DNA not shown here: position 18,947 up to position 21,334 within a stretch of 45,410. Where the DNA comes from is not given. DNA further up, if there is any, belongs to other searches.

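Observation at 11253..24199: Two tandem cassettes of TonB-dependent receptor + T9SS-sorted beta-helix-like partner: candidate undescribed outer-membrane capture/uptake system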

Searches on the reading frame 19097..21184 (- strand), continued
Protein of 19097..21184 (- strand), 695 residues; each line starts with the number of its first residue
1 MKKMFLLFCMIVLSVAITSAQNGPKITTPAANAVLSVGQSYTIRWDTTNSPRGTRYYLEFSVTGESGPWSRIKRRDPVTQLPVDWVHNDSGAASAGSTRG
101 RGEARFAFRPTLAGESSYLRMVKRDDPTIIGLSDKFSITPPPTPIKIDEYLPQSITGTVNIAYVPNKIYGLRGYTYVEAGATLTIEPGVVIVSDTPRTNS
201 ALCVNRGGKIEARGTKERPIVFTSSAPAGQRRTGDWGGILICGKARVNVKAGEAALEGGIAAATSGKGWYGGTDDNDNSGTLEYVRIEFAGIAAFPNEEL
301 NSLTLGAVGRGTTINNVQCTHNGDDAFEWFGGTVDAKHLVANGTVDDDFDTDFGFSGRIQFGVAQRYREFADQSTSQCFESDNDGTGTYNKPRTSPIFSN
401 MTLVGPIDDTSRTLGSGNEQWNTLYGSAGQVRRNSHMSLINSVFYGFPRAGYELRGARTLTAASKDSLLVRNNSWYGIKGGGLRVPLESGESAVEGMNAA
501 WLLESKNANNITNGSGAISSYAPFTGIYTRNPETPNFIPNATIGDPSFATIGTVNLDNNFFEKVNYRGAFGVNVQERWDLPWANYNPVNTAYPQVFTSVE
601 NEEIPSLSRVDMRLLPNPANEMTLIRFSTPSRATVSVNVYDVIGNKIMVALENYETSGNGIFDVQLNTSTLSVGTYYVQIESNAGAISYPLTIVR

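Call 50: search_protein_families(library=ncbifam, proteins=[L059:982-1665:+, L059:1674-3428:+, L021:9650-10342:+, L021:10435-11424:+, L037:9638-10330:+, L037:10421-12148:+, L064:3298-4011:-, L064:1880-3301:-, L043:8434-9429:+, L043:9432-10532:+], max_evalue=1e-10)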
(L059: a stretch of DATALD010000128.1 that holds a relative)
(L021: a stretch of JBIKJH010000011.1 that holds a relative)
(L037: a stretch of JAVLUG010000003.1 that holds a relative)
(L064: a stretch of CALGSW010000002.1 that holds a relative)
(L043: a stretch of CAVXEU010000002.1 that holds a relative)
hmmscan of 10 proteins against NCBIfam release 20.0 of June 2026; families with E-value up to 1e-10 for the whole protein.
L059:982-1665:+ (227 aa): 56 families (the best 25 are shown)
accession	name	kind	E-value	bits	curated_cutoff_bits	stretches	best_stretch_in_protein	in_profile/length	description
NF053854.1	RespRegPhoBBctds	equivalog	3.1e-93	311.3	270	1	7-225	1-225/225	two-component system response regulator PhoB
TIGR02154.1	PhoB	equivalog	7.9e-58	195.4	296.2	1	4-222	2-223/226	phosphate regulon transcriptional regulator PhoB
NF008296.0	PRK11083.1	equivalog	1.1e-50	172.2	273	1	4-211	3-209/228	two-component system response regulator CreB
NF040534.1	resp_reg_YycF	equivalog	1.3e-48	165.3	340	1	5-224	1-227/231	response regulator YycF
NF045944.1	ResRegRpaBCyano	equivalog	9.4e-48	162.6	330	1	8-224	1-227/229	response regulator transcription factor RpaB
NF051850.1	RespRegRprY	equivalog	4.9e-47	160.3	370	1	1-223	1-225/234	response regulator transcription factor RprY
NF033117.2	vanR_ACDEGLN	exception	7.2e-46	156.6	350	1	7-223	1-224/226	VanR-ABDEGLN family response regulator transcription factor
TIGR01387.1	cztR_silR_copR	subfamily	1.5e-43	149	279.2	1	7-209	1-201/218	heavy metal response regulator transcription factor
NF040689.1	MtrAB_MtrA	equivalog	1.7e-43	148.5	300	1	7-208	1-199/219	MtrAB system response regulator MtrA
NF007982.1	PRK10710.1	equivalog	4.5e-41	140.9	380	1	4-225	7-228/235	envelope stress response regulator BaeR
NF033120.0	vanR_FM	exception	8.5e-41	140.1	460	1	4-224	3-229/231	vancomycin resistance response regulator transcription factor, VanR-F/VanR-M family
NF008199.0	PRK10955.1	equivalog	5.3e-40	137.8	341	1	5-210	2-211/232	envelope stress response regulator transcription factor CpxR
NF041209.1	resp_regPieR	equivalog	1.4e-39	136.1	450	1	6-225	2-228/231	two component system response regulator PieR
NF007546.0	PRK10161.1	equivalog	2e-39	135.5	471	1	5-223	3-224/229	phosphate response regulator transcription factor PhoB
NF008567.0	PRK11517.1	equivalog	1.6e-38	132.3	353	1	6-209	2-201/223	response regulator transcription factor HprR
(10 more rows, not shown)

L059:1674-3428:+ (584 aa): 66 families (the best 25 are shown)
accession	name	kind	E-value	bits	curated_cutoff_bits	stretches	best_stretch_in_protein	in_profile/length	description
NF053855.1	HisKinPhoRBctds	equivalog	2.7e-191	636.9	500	1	7-583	3-583/583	two-component system sensor histidine kinase PhoR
NF046044.1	PnpS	equivalog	2.6e-81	273.6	400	1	211-582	18-390/390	two-component system histidine kinase PnpS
TIGR02966.1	phoR_proteo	equivalog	1.8e-70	237.6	334.2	1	245-580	4-332/333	phosphate regulon sensor histidine kinase PhoR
NF033092.0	HK_WalK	equivalog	6e-66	223.2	725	1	10-582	8-593/594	cell wall metabolism sensor histidine kinase WalK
NF008312.0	PRK11100.1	equivalog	7.1e-52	176.8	356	1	363-582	258-473/477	two-component system sensor histidine kinase CreC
NF041735.1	hist_kin_RppB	equivalog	1.2e-51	175.9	400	1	361-582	216-438/438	two-component system sensor histidine kinase RppB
NF033091.0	HK_VanS_ACDEFG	equivalog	1.7e-48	165.2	400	1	352-568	65-280/293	vancomycin resistance histidine kinase VanS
NF008235.0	PRK11006.1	equivalog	3.3e-47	161.3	390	1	226-583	77-423/431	phosphate regulon sensor histidine kinase PhoR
NF007837.0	PRK10549.1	equivalog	2.7e-42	145.1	603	1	352-582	231-457/466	envelope stress sensor histidine kinase BaeS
NF033093.1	HK_VicK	exception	6e-41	140.5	680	1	164-582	10-434/448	cell wall metabolism sensor histidine kinase VicK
NF012163.2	BaeS_SmeS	equivalog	1.3e-40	139.7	500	1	354-581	233-456/457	sensor histidine kinase efflux regulator BaeS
NF007007.0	PRK09470.1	equivalog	1.3e-40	139.7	486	1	351-582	235-458/463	envelope stress sensor histidine kinase CpxA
TIGR01386.1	cztS_silS_copS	subfamily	4.3e-40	138.1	292.55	1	362-582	242-457/457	heavy metal sensor histidine kinase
NF045911.1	TCSHisKinNblS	equivalog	3.5e-37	128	1000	1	220-582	235-619/621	two-component system sensor histidine kinase NblS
NF045900.1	HisKinCpxALeg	equivalog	2.8e-35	121.9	800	1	354-582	224-450/451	two-component system sensor histidine kinase CpxA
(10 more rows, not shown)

L021:9650-10342:+ (230 aa): 68 families (the best 25 are shown)
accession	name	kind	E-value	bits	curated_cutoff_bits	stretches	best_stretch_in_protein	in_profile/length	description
NF053854.1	RespRegPhoBBctds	equivalog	3.8e-61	206.3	270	1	10-227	1-224/225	two-component system response regulator PhoB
TIGR02154.1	PhoB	equivalog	4.1e-61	206.2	296.2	1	8-228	3-226/226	phosphate regulon transcriptional regulator PhoB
NF040534.1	resp_reg_YycF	equivalog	3e-55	187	340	1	9-227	2-227/231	response regulator YycF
NF045944.1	ResRegRpaBCyano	equivalog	1.1e-53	182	330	1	11-228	1-228/229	response regulator transcription factor RpaB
NF007982.1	PRK10710.1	equivalog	3.2e-53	180.7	380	1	1-227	1-227/235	envelope stress response regulator BaeR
NF040689.1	MtrAB_MtrA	equivalog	2.1e-52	177.6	300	1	11-226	2-217/219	MtrAB system response regulator MtrA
NF033120.0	vanR_FM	exception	2.2e-52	178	460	1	9-228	5-230/231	vancomycin resistance response regulator transcription factor, VanR-F/VanR-M family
NF008296.0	PRK11083.1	equivalog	1.7e-51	174.8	273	1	8-228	4-226/228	two-component system response regulator CreB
NF041733.1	resp_reg_CseB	equivalog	1.2e-48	165.5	350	1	9-227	2-226/228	two-component system response regulator CseB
NF033117.2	vanR_ACDEGLN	exception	4e-47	160.7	350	1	11-226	2-224/226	VanR-ABDEGLN family response regulator transcription factor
TIGR01387.1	cztR_silR_copR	subfamily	1.7e-42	145.5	279.2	1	10-227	1-218/218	heavy metal response regulator transcription factor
NF007546.0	PRK10161.1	equivalog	2.6e-40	138.4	471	1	9-229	4-227/229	phosphate response regulator transcription factor PhoB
NF007005.1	PRK09468.1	equivalog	6.6e-40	137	331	1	7-227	3-231/237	osmolarity response regulator transcription factor OmpR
NF008034.0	PRK10766.1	equivalog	8.6e-39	133.4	275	1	8-229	3-228/231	two-component system response regulator TorR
NF051850.1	RespRegRprY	equivalog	1.6e-37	129.2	370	1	10-225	7-224/234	response regulator transcription factor RprY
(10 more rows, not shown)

L021:10435-11424:+ (329 aa): 71 families (the best 25 are shown)
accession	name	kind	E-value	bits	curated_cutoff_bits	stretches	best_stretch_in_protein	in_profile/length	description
NF046044.1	PnpS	equivalog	6.9e-70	236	400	1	78-310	158-389/390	two-component system histidine kinase PnpS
TIGR02966.1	phoR_proteo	equivalog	1.1e-64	218.6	334.2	1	78-309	102-332/333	phosphate regulon sensor histidine kinase PhoR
NF033092.0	HK_WalK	equivalog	1.2e-62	212.4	725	1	84-310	366-592/594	cell wall metabolism sensor histidine kinase WalK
NF047874.1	MASE3_PAS_HK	subfamily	1.1e-51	176.4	560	1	71-316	384-629/655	MASE3 domain-containing sensor histidine kinase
NF053855.1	HisKinPhoRBctds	equivalog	1.7e-47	162.1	500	1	79-312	350-583/583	two-component system sensor histidine kinase PhoR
NF041735.1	hist_kin_RppB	equivalog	3.9e-44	151.1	400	1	92-310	218-437/438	two-component system sensor histidine kinase RppB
NF008235.0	PRK11006.1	equivalog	4.9e-43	147.6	390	1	78-312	192-423/431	phosphate regulon sensor histidine kinase PhoR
NF012163.2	BaeS_SmeS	equivalog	4.5e-42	144.5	500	1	61-297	211-443/457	sensor histidine kinase efflux regulator BaeS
NF033093.1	HK_VicK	exception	2.1e-41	142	680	1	85-314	204-437/448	cell wall metabolism sensor histidine kinase VicK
NF045911.1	TCSHisKinNblS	equivalog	6e-41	140.5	1000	1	85-311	383-619/621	two-component system sensor histidine kinase NblS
TIGR02956.1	TMAO_torS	equivalog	1.3e-40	139.4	676.5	1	91-317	465-687/967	TMAO reductase system sensor histidine kinase/response regulator TorS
NF007837.0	PRK10549.1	equivalog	1.9e-40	139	603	1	61-298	211-444/466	envelope stress sensor histidine kinase BaeS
NF033091.0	HK_VanS_ACDEFG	equivalog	4e-40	137.7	400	1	22-299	6-282/293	vancomycin resistance histidine kinase VanS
TIGR01386.1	cztS_silS_copS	subfamily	3.8e-39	134.9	292.55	1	67-301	218-447/457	heavy metal sensor histidine kinase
NF008318.0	PRK11107.1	equivalog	7.4e-38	130.2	890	1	79-316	280-522/920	two-component sensor histidine kinase BarA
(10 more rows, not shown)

L037:9638-10330:+ (230 aa): 58 families (the best 25 are shown)
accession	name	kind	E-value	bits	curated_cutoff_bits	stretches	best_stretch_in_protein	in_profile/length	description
NF053854.1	RespRegPhoBBctds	equivalog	4.3e-111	369.7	270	1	7-229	1-225/225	two-component system response regulator PhoB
TIGR02154.1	PhoB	equivalog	2.9e-64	216.5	296.2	1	5-228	3-225/226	phosphate regulon transcriptional regulator PhoB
NF040534.1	resp_reg_YycF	equivalog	1.4e-57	194.7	340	1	6-228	2-227/231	response regulator YycF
NF045944.1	ResRegRpaBCyano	equivalog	1.2e-53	181.9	330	1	8-229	1-228/229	response regulator transcription factor RpaB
NF008296.0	PRK11083.1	equivalog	1.2e-52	178.6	273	1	5-229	4-226/228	two-component system response regulator CreB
NF033117.2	vanR_ACDEGLN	exception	1.3e-50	172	350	1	7-228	1-225/226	VanR-ABDEGLN family response regulator transcription factor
NF033120.0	vanR_FM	exception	1.1e-47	162.6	460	1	6-230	5-231/231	vancomycin resistance response regulator transcription factor, VanR-F/VanR-M family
NF007005.1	PRK09468.1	equivalog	7e-46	156.6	331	1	5-228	4-231/237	osmolarity response regulator transcription factor OmpR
NF040689.1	MtrAB_MtrA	equivalog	2e-45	154.8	300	1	7-226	1-216/219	MtrAB system response regulator MtrA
NF041734.1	resp_reg_RppA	equivalog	1e-44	152.6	250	1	6-229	2-228/229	two-component system response regulator RppA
TIGR01387.1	cztR_silR_copR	subfamily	2.5e-44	151.5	279.2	1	7-227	1-217/218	heavy metal response regulator transcription factor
NF007546.0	PRK10161.1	equivalog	5.4e-44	150.4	471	1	5-228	3-225/229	phosphate response regulator transcription factor PhoB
NF051850.1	RespRegRprY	equivalog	6.3e-44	150.1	370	1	5-213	5-210/234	response regulator transcription factor RprY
NF008199.0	PRK10955.1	equivalog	2.3e-42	145.5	341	1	6-213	3-210/232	envelope stress response regulator transcription factor CpxR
NF012227.0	AdeR_RR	equivalog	6.5e-42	143.6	340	1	6-217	13-223/239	efflux system response regulator transcription factor AdeR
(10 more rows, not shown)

L037:10421-12148:+ (575 aa): 58 families (the best 25 are shown)
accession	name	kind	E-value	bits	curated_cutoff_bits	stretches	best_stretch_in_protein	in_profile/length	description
NF053855.1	HisKinPhoRBctds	equivalog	1.7e-238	792.8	500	1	2-574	2-583/583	two-component system sensor histidine kinase PhoR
NF046044.1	PnpS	equivalog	8.4e-69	232.4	400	1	205-572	20-389/390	two-component system histidine kinase PnpS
TIGR02966.1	phoR_proteo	equivalog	5.6e-65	219.5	334.2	1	239-571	5-332/333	phosphate regulon sensor histidine kinase PhoR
NF033092.0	HK_WalK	equivalog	1.8e-61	208.5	725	1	6-572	9-592/594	cell wall metabolism sensor histidine kinase WalK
NF041735.1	hist_kin_RppB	equivalog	8.8e-45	153.3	400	1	354-572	218-437/438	two-component system sensor histidine kinase RppB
NF008235.0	PRK11006.1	equivalog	4.5e-44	151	390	1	318-573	170-422/431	phosphate regulon sensor histidine kinase PhoR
NF033091.0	HK_VanS_ACDEFG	equivalog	3.1e-43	148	400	1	345-561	67-282/293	vancomycin resistance histidine kinase VanS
NF008312.0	PRK11100.1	equivalog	1.8e-42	145.8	356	1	355-568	259-468/477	two-component system sensor histidine kinase CreC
NF012163.2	BaeS_SmeS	equivalog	1e-41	143.4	500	1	343-572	231-456/457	sensor histidine kinase efflux regulator BaeS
NF007007.0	PRK09470.1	equivalog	1.2e-39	136.5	486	1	351-572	244-457/463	envelope stress sensor histidine kinase CpxA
NF007837.0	PRK10549.1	equivalog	2.2e-37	128.9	603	1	343-572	231-456/466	envelope stress sensor histidine kinase BaeS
TIGR01386.1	cztS_silS_copS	subfamily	3.2e-37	128.6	292.55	1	356-571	245-455/457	heavy metal sensor histidine kinase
NF045900.1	HisKinCpxALeg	equivalog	6.6e-37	127.3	800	1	350-572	229-449/451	two-component system sensor histidine kinase CpxA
NF033093.1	HK_VicK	exception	3.4e-34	118.3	680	1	160-570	14-431/448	cell wall metabolism sensor histidine kinase VicK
NF045911.1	TCSHisKinNblS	equivalog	1.9e-33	115.7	1000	1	337-573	373-619/621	two-component system sensor histidine kinase NblS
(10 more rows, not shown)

L064:3298-4011:- (237 aa): 62 families (the best 25 are shown)
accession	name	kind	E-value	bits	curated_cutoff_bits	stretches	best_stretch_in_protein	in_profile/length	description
NF053854.1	RespRegPhoBBctds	equivalog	1.6e-93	312.2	270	1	6-234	1-225/225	two-component system response regulator PhoB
TIGR02154.1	PhoB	equivalog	1.3e-57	194.7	296.2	1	3-233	2-225/226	phosphate regulon transcriptional regulator PhoB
NF040534.1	resp_reg_YycF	equivalog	2.5e-53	180.7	340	1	4-232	1-226/231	response regulator YycF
NF045944.1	ResRegRpaBCyano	equivalog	1.2e-51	175.3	330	1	7-233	1-227/229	response regulator transcription factor RpaB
NF008296.0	PRK11083.1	equivalog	1.7e-47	161.8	273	1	1-233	1-225/228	two-component system response regulator CreB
NF040689.1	MtrAB_MtrA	equivalog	3.3e-47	160.6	300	1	6-217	1-199/219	MtrAB system response regulator MtrA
NF033117.2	vanR_ACDEGLN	exception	1e-45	156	350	1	6-218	1-207/226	VanR-ABDEGLN family response regulator transcription factor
NF041733.1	resp_reg_CseB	equivalog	1.3e-45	155.6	350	1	5-231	2-224/228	two-component system response regulator CseB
NF033120.0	vanR_FM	exception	9.7e-45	153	460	1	1-218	1-211/231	vancomycin resistance response regulator transcription factor, VanR-F/VanR-M family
NF051850.1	RespRegRprY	equivalog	1.9e-43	148.5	370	1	2-231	3-224/234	response regulator transcription factor RprY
NF007546.0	PRK10161.1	equivalog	2.5e-42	145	471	1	4-233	3-225/229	phosphate response regulator transcription factor PhoB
NF008199.0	PRK10955.1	equivalog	2.6e-42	145.3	341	1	4-218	2-210/232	envelope stress response regulator transcription factor CpxR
NF007982.1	PRK10710.1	equivalog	8.5e-42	143.3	380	1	3-230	7-222/235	envelope stress response regulator BaeR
NF041734.1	resp_reg_RppA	equivalog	1.2e-41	142.6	250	1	5-234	2-228/229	two-component system response regulator RppA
TIGR01387.1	cztR_silR_copR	subfamily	4.8e-41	140.8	279.2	1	6-218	1-201/218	heavy metal response regulator transcription factor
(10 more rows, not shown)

L064:1880-3301:- (473 aa): 65 families (the best 25 are shown)
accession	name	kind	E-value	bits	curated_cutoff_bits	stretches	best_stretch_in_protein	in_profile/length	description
NF053855.1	HisKinPhoRBctds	equivalog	4.1e-125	418.4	500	2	236-467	351-582/583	two-component system sensor histidine kinase PhoR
NF046044.1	PnpS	equivalog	8.2e-63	212.7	400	1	233-465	157-388/390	two-component system histidine kinase PnpS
TIGR02966.1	phoR_proteo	equivalog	1.5e-60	205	334.2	1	233-465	101-332/333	phosphate regulon sensor histidine kinase PhoR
NF033092.0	HK_WalK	equivalog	3.7e-51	174.4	725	1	233-466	359-592/594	cell wall metabolism sensor histidine kinase WalK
NF008312.0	PRK11100.1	equivalog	6.2e-51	173.7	356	1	159-467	170-473/477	two-component system sensor histidine kinase CreC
NF007007.0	PRK09470.1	equivalog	2e-49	168.7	486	1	5-464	11-455/463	envelope stress sensor histidine kinase CpxA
NF012163.2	BaeS_SmeS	equivalog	5.2e-45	154.2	500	1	172-461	166-451/457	sensor histidine kinase efflux regulator BaeS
NF007837.0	PRK10549.1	equivalog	1.7e-44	152.4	603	1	175-464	169-454/466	envelope stress sensor histidine kinase BaeS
NF033091.0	HK_VanS_ACDEFG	equivalog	1.3e-43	149.2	400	1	176-453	7-280/293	vancomycin resistance histidine kinase VanS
NF008235.0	PRK11006.1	equivalog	2.5e-42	145.2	390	1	233-471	191-426/431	phosphate regulon sensor histidine kinase PhoR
NF041735.1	hist_kin_RppB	equivalog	4.3e-42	144.4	400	1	244-465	214-436/438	two-component system sensor histidine kinase RppB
TIGR01386.1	cztS_silS_copS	subfamily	4.1e-40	138.1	292.55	1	83-465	78-455/457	heavy metal sensor histidine kinase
NF040691.1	MtrAB_MtrB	equivalog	7.9e-39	134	450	1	148-466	168-490/507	MtrAB system histidine kinase MtrB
NF045900.1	HisKinCpxALeg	equivalog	2e-38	132.3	800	1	176-466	158-449/451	two-component system sensor histidine kinase CpxA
NF045911.1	TCSHisKinNblS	equivalog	7.9e-36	123.6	1000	1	245-462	387-614/621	two-component system sensor histidine kinase NblS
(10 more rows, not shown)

L043:8434-9429:+ (331 aa): 0 families

L043:9432-10532:+ (366 aa): 3 families
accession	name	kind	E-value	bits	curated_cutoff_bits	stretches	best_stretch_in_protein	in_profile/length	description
TIGR00975.1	3a0107s03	equivalog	1.6e-100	336.3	205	1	46-357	1-314/315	phosphate ABC transporter substrate-binding protein PstS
NF008171.0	PRK10918.1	equivalog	2.9e-73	246.9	339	1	36-353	19-332/346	phosphate ABC transporter substrate-binding protein PstS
TIGR02136.1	ptsS_2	subfamily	1.5e-22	80.1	206.6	1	13-269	1-247/295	phosphate ABC transporter substrate-binding protein PstS family protein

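Call 68: search_protein_families(library=pfam, proteins=[L043:11412-12314:+, L043:12311-13093:+, L043:13145-13849:+, L043:13878-14564:+, L006:9117-10091:+], max_evalue=0.001)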
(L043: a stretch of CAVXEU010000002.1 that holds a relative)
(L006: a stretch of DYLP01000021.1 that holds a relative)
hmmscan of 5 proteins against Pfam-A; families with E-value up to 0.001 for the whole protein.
L043:11412-12314:+ (300 aa): 1 family
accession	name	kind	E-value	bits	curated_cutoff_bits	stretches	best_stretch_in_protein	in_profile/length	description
PF00528.27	BPD_transp_1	-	8.7e-18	65.1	26.4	1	104-291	1-175/184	Binding-protein-dependent transport system inner membrane component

L043:12311-13093:+ (260 aa): 10 families
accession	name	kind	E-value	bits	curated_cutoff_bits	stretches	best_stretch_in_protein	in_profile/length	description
PF00005.33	ABC_tran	-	6.5e-36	124.4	25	1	29-185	1-137/137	ABC transporter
PF13304.12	AAA_21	-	2.9e-12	47.7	27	1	158-215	239-300/304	AAA domain, putative AbiEii toxin, Type IV TA system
PF02463.25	SMC_N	-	1.7e-08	34.6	40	1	38-221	23-205/220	RecF/RecN/SMC N terminal domain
PF13401.12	AAA_22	-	1.5e-05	25.7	27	1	38-104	4-64/130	AAA domain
PF09818.15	ABC_ATPase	-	8.3e-05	22.2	23.2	0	39-73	79-111/283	P-loop domain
PF13555.12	AAA_29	-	0.00012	22.2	27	1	34-61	17-44/61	P-loop containing region of AAA domain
PF03193.22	RsgA_GTPase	-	0.00025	21.4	30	1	27-61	95-128/174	RsgA GTPase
PF03215.21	Rad17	-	0.00031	21.2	23.8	1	38-90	44-95/186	Rad17 P-loop domain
PF13476.12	AAA_23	-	0.00064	20.8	27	1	38-60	18-40/201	AAA domain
PF13175.12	AAA_15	-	0.00085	19.5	32.1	1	29-94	14-77/374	AAA ATPase domain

L043:13145-13849:+ (234 aa): 1 family
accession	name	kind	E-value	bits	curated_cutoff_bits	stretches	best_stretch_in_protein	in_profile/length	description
PF01895.24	PhoU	-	8.4e-30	103.4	23.5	2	17-106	2-87/89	PhoU domain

L043:13878-14564:+ (228 aa): 2 families
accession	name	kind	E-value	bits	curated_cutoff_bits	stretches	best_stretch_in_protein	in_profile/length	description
PF00072.30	Response_reg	-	6.8e-25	87.8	30.2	1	8-118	1-111/111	Response regulator receiver domain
PF00486.34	Trans_reg_C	-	6.7e-22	77.8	26.2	1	154-226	2-77/77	Transcriptional regulatory protein, C terminal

L006:9117-10091:+ (324 aa): 0 families
